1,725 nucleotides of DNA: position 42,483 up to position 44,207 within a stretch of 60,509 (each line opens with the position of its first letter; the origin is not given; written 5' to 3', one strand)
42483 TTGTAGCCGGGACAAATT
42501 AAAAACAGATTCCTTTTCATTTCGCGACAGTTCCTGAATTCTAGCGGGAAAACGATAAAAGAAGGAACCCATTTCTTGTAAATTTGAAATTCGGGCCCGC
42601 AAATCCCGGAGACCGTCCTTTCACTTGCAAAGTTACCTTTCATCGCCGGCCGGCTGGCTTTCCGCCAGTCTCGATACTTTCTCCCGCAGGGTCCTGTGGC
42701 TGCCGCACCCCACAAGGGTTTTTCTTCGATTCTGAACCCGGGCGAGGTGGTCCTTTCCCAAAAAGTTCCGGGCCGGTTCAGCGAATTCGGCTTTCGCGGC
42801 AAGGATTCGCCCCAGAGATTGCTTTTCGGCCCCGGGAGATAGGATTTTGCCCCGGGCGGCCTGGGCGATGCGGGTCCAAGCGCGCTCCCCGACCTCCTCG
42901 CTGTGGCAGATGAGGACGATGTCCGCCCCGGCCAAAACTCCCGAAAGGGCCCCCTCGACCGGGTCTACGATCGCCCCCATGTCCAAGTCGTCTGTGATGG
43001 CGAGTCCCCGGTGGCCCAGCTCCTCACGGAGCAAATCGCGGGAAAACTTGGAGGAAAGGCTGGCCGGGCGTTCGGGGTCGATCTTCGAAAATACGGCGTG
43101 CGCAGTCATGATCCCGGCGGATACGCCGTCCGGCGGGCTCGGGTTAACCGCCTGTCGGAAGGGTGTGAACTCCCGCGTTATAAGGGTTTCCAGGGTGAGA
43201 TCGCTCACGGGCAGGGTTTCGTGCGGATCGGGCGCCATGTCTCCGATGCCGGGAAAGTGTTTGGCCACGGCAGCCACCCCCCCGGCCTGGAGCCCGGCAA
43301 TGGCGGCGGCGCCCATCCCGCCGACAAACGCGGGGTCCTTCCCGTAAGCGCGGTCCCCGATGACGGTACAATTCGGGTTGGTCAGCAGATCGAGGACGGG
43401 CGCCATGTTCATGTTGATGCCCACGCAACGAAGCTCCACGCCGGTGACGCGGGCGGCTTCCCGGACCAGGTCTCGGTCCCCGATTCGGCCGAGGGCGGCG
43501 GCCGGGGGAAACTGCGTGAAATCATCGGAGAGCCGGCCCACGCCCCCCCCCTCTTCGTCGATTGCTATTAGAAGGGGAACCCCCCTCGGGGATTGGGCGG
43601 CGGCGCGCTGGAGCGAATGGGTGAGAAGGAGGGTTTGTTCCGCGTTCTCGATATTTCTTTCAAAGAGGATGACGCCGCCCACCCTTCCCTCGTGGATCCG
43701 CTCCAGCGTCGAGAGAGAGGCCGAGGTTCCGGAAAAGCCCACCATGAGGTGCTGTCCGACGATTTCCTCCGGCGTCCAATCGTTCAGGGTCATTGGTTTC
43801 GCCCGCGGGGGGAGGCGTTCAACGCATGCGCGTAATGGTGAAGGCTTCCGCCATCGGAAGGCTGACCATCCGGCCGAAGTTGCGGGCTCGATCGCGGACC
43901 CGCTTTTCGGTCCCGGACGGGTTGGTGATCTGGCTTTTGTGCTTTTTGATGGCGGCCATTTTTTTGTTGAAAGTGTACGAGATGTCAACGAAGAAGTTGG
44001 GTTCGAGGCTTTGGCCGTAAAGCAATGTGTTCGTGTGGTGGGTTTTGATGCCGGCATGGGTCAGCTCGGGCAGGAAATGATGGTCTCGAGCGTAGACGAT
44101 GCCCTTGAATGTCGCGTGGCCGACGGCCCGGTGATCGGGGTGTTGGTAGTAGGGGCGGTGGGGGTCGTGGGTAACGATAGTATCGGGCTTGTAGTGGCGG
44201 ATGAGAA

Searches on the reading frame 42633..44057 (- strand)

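Call 68: search_protein_families(library=pfam, proteins=[window:42633-44057:-], max_evalue=0.00001)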
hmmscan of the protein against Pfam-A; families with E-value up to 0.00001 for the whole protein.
window:42633-44057:- (474 aa): 1 family
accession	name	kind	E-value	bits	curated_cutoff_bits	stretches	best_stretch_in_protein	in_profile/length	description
PF00933.27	Glyco_hydro_3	-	2e-63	215.2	27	1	100-389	6-287/316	Glycosyl hydrolase family 3 N terminal domain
